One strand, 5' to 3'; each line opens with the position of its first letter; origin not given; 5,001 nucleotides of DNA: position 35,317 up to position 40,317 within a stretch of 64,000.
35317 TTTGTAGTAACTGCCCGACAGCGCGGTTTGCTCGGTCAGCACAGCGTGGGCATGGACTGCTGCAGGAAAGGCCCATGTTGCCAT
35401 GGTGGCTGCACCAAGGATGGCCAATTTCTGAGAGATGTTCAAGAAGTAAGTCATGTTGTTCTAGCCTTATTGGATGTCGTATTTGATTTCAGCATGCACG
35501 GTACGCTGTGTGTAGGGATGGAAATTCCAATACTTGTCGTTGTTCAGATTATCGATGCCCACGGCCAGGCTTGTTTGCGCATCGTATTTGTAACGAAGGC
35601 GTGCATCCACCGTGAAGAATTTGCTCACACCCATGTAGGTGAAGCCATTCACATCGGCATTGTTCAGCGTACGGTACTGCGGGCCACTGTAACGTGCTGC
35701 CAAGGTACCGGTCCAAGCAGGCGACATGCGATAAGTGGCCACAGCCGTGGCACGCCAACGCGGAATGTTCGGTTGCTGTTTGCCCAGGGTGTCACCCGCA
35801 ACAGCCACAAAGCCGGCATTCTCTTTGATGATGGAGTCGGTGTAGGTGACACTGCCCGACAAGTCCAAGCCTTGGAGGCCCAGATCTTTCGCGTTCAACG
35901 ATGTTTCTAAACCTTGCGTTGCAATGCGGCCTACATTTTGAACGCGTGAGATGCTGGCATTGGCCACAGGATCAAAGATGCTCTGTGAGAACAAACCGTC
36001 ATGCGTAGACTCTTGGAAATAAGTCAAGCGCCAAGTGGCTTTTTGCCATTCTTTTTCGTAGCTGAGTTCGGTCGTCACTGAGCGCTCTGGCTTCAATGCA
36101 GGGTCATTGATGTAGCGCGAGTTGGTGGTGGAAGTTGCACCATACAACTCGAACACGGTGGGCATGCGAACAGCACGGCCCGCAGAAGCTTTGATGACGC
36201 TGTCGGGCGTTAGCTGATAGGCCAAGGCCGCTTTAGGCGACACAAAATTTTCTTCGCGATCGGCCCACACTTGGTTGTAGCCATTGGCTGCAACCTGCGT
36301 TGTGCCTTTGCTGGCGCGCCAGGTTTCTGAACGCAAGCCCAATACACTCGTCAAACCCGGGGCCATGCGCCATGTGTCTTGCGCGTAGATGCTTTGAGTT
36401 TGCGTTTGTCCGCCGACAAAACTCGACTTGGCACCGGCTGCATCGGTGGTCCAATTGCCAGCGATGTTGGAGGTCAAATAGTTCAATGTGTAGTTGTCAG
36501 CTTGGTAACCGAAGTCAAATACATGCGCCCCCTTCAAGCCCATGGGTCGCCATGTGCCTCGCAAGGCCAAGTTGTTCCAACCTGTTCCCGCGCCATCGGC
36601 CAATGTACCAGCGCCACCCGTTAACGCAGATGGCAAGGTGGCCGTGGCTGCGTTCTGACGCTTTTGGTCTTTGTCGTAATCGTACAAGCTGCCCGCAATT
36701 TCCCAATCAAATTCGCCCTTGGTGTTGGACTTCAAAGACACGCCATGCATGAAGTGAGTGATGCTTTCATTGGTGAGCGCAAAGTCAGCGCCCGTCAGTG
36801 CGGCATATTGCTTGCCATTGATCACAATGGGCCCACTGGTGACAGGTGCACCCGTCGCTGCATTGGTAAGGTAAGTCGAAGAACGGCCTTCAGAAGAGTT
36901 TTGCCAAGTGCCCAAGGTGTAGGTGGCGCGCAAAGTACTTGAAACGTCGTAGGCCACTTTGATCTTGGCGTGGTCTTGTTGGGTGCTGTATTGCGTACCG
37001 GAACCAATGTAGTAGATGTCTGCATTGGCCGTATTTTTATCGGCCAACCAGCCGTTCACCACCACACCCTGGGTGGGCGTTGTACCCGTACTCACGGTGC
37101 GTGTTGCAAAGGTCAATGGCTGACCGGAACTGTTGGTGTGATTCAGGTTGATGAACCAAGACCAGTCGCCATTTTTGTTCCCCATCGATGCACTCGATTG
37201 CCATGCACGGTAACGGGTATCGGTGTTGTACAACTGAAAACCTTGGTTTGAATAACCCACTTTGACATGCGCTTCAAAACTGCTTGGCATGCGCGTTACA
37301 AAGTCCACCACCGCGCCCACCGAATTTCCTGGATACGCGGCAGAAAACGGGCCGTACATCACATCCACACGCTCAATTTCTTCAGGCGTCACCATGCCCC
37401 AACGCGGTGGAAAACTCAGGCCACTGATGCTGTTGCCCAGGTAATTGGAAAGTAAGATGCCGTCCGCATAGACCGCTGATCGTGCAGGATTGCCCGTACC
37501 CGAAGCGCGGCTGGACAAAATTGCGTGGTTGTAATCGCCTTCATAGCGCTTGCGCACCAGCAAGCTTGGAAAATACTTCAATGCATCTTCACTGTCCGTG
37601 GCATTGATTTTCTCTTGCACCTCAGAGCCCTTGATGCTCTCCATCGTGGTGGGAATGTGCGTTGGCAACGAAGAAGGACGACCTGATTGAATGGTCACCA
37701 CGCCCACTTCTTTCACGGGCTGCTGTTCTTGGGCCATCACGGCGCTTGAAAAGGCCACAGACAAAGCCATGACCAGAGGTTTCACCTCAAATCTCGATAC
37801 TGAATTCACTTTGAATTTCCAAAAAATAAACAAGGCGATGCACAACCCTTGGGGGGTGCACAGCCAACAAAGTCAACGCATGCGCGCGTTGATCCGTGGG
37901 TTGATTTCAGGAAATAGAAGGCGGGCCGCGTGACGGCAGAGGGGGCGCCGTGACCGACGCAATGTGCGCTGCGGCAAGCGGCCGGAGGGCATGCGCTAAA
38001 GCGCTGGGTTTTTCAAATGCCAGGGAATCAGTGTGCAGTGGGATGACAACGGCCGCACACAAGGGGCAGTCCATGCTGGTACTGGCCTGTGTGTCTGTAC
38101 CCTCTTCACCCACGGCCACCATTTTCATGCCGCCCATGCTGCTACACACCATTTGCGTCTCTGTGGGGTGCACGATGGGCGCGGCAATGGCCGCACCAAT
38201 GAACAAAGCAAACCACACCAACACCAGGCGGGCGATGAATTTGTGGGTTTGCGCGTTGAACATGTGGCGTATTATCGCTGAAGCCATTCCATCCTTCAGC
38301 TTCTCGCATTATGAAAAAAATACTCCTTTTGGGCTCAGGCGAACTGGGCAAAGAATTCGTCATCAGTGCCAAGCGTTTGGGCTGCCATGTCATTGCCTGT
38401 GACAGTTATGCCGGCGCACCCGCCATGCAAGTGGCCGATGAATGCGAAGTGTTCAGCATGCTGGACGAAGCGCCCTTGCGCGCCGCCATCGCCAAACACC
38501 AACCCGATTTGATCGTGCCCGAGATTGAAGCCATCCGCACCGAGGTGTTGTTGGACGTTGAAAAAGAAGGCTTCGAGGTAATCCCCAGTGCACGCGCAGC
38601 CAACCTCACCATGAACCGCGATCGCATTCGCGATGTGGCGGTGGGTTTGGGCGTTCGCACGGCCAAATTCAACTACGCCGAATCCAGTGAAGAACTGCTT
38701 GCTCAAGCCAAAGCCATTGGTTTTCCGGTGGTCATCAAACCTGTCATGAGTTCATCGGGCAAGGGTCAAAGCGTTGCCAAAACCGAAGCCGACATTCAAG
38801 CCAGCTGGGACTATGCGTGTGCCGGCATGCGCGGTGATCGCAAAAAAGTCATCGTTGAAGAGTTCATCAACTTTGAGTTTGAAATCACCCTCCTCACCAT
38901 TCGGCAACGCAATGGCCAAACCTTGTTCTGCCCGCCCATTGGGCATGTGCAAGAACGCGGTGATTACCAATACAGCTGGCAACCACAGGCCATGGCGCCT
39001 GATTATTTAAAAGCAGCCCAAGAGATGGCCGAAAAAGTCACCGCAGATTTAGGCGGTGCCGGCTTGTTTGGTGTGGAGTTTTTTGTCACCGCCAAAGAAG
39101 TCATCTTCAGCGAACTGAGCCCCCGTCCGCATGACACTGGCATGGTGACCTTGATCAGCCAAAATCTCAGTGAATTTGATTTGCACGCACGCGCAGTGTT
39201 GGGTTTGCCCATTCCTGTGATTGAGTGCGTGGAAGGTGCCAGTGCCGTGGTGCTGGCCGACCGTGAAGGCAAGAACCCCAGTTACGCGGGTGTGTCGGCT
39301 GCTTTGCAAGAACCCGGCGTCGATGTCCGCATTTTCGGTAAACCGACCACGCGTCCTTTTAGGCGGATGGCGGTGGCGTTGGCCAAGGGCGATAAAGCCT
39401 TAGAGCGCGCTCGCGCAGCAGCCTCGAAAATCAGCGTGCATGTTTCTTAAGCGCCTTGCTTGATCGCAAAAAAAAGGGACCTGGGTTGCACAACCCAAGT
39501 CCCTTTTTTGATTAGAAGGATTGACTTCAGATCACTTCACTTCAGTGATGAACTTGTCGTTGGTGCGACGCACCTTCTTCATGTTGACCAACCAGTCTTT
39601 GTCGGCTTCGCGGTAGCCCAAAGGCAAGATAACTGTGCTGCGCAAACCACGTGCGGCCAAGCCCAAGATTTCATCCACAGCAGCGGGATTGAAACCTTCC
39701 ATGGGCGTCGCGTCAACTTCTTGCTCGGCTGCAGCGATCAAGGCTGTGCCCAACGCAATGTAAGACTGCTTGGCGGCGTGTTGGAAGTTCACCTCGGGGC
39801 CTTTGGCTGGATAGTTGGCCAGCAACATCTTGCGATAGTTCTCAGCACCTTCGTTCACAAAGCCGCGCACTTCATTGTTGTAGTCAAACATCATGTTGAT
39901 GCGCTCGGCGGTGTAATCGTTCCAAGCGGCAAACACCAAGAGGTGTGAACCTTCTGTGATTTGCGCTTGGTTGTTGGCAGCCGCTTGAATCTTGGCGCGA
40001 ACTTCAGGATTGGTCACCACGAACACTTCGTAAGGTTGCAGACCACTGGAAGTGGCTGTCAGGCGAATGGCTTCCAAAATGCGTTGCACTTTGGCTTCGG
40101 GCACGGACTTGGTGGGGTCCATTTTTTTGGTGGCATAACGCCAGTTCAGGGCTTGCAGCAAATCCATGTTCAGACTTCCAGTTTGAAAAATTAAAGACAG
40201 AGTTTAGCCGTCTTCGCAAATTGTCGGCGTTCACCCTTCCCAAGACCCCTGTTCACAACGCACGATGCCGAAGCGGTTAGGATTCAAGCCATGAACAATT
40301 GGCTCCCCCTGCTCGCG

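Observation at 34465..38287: Copper-uptake operon: DUF2946 upstream ORF, TonB-dependent receptor, and a fused YcnI::PCuAC protein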

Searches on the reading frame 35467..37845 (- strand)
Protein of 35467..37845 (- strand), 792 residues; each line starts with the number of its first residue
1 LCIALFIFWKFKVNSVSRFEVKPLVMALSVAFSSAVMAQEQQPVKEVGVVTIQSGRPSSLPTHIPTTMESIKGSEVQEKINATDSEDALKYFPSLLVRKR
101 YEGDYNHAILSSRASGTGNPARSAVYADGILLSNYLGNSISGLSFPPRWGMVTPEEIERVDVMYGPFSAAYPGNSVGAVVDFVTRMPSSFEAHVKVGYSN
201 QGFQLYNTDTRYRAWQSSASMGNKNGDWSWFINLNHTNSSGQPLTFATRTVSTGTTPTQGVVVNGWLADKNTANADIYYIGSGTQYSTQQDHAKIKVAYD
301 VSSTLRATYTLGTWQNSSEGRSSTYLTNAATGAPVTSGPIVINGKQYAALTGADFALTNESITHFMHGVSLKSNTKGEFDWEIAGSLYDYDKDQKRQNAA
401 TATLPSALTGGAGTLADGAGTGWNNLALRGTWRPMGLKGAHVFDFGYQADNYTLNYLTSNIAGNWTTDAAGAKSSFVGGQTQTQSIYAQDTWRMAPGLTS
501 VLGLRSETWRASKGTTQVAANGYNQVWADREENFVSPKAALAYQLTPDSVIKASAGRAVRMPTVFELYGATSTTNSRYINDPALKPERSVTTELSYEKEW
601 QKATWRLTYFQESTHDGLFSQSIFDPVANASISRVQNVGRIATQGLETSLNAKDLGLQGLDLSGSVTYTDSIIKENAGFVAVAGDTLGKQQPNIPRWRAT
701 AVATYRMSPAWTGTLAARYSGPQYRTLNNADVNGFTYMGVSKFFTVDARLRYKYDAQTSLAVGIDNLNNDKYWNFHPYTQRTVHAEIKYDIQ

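Call 3: search_protein_families(library=pfam, proteins=[window:35467-37845:-], max_evalue=0.01)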
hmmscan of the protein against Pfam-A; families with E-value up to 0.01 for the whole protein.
window:35467-37845:- (792 aa): 3 families
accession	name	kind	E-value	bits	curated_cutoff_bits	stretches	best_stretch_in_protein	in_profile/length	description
PF00593.30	TonB_dep_Rec_b-barrel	-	1.7e-43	150.6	27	1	324-767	23-436/436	TonB dependent receptor-like, beta-barrel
PF07715.20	Plug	-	1.2e-10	42.3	23.9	1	64-179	5-107/107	TonB-dependent Receptor Plug Domain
PF25183.1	OMP_b-brl_4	-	0.00046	19.2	30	1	245-567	108-470/838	Outer membrane beta barrel domain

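Call 4: search_protein_families(library=ncbifam, proteins=[window:35467-37845:-], max_evalue=0.01)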
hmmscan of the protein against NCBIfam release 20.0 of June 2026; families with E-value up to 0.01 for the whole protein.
window:35467-37845:- (792 aa): 14 families
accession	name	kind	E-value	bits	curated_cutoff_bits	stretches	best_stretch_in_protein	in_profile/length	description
TIGR01783.1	TonB-siderophor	subfamily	5.9e-29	101.2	223.5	2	479-774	358-622/649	TonB-dependent siderophore receptor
TIGR01786.1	TonB-hemlactrns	subfamily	2.2e-24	85.8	323.75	1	151-780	100-694/719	TonB-dependent hemoglobin/transferrin/lactoferrin family receptor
NF049946.1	TonB_dep_CU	exception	8.8e-17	60.7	700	1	483-782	396-673/683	TonB-dependent receptor, CU motif-type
TIGR01779.1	TonB-B12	equivalog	1.6e-14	53.4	599.7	2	538-780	390-601/614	TonB-dependent vitamin B12 receptor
TIGR01782.1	TonB-Xanth-Caul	subfamily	7.3e-14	51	310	1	283-773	350-840/868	TonB-dependent receptor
NF053590.1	TonB_dep_TOL0244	equivalog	1.8e-13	50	645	1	535-783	360-591/604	TOL_0244 family TonB-dependent receptor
NF049945.1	TonB_dep_FCYXU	equivalog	4.8e-13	48.6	825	2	149-210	131-192/697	TonB-dependent receptor, FCYXU motif-type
NF010011.0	PRK13484.1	equivalog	7.7e-12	44.2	1197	1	534-771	416-655/682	IreA family TonB-dependent siderophore receptor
NF010051.0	PRK13528.1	subfamily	1e-11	43.8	583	2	152-248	139-235/727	FepA family TonB-dependent siderophore receptor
NF050067.1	TonBEntbctnRecCfrA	equivalog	1.3e-11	43.6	1200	1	533-776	422-667/698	TonB-dependent ferric enterobactin receptor CfrA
NF049944.1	TonB_dep_PUIUD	equivalog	3.2e-11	42.3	850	1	482-727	392-625/686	TonB-dependent receptor, PUIUD motif-type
NF010048.1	PRK13524.1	subfamily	1.6e-10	40.1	493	2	535-772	467-711/744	FepA family TonB-dependent siderophore receptor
NF038079.1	TonB_sider_MxcH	equivalog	6.6e-07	27.8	925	1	527-708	527-699/792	TonB-dependent siderophore myxochelin receptor MxcH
NF049947.1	TonB_dep_PCPU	exception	1.1e-06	27.2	800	1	486-649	389-553/685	TonB-dependent receptor, PCPU motif-type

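Call 31: search_solved_structures(query=window:35467-37845:-, max_evalue=0.00001, show_alignments=0)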
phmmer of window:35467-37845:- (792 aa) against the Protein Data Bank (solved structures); distinct sequences matched with E-value up to 0.00001: 1.
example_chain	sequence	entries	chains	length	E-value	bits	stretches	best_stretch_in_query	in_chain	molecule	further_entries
8the_A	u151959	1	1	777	7.2e-10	41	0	467-775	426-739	Heme/hemoglobin uptake outer membrane receptor PhuR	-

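Call 42: search_solved_structures(query=window:35467-37845:-, max_evalue=10, show_alignments=0)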
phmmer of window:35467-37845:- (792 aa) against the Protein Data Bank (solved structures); distinct sequences matched with E-value up to 10: 3.
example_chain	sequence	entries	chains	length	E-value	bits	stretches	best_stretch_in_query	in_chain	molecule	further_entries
8the_A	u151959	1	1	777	7.2e-10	41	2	467-775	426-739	Heme/hemoglobin uptake outer membrane receptor PhuR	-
5fp2_A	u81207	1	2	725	0.00061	21.4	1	151-189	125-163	FERRIC ENTEROBACTIN RECEPTOR PIRA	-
3qlb_A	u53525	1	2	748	0.00066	21.3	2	146-191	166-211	Enantio-pyochelin receptor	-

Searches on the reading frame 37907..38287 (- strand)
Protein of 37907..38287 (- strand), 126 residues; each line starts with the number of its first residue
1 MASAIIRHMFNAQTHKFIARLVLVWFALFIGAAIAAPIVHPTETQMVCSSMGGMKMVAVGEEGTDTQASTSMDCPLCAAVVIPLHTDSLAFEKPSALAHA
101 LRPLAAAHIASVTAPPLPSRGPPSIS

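Call 3: search_protein_families(library=pfam, proteins=[window:37907-38287:-], max_evalue=0.01)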
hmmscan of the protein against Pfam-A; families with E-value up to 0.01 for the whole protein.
window:37907-38287:- (126 aa): 1 family
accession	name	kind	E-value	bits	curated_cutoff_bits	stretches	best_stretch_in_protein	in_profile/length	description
PF11162.13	DUF2946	-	4.5e-06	27.9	23.7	1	25-123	2-117/117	Protein of unknown function (DUF2946)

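Call 4: search_protein_families(library=ncbifam, proteins=[window:37907-38287:-], max_evalue=0.01)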
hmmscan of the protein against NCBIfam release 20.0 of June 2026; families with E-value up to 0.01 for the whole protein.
window:37907-38287:- (126 aa): 0 families

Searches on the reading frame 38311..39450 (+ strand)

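Call 84: search_protein_families(library=pfam, proteins=[window:38311-39450:+], max_evalue=0.001)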
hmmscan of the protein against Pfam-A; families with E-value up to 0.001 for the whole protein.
window:38311-39450:+ (379 aa): 7 families
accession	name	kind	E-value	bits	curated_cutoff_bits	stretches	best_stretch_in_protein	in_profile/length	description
PF02222.28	ATP-grasp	-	9.4e-60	201.7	27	1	113-289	6-179/179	ATP-grasp domain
PF21244.3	PurT_C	-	2.8e-17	62.4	26.7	1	309-374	1-68/68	PurT, C-terminal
PF22660.2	RS_preATP-grasp-like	-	3.1e-11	44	27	1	1-97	1-94/98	Ribonucleotide synthetase preATP-grasp domain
PF02786.22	CPSase_L_D2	-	4.1e-10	40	19.8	1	107-272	6-179/211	Carbamoyl-phosphate synthase L chain, ATP binding domain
PF07478.18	Dala_Dala_lig_C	-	5.4e-09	36.3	24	1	124-273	22-176/204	D-ala D-ala ligase C-terminus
PF02655.19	ATP-grasp_3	-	2.5e-05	24.8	23.2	1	136-274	30-158/160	ATP-grasp domain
PF01071.24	GARS_A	-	2.7e-05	24.5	27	1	108-198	8-100/194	Phosphoribosylglycinamide synthetase, ATP-grasp (A) domain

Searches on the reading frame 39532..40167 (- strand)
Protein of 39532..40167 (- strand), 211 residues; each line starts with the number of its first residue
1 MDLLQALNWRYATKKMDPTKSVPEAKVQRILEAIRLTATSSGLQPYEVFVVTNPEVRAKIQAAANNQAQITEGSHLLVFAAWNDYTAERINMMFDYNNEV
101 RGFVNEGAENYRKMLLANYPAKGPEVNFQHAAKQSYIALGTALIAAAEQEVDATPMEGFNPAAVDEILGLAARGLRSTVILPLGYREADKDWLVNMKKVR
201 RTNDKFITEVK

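Call 84: search_protein_families(library=pfam, proteins=[window:39532-40167:-], max_evalue=0.001)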
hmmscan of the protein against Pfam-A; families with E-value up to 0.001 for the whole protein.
window:39532-40167:- (211 aa): 1 family
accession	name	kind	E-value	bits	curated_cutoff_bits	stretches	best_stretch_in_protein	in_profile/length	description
PF00881.29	Nitroreductase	-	8e-24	85.1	23.5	1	8-185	2-167/167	Nitroreductase family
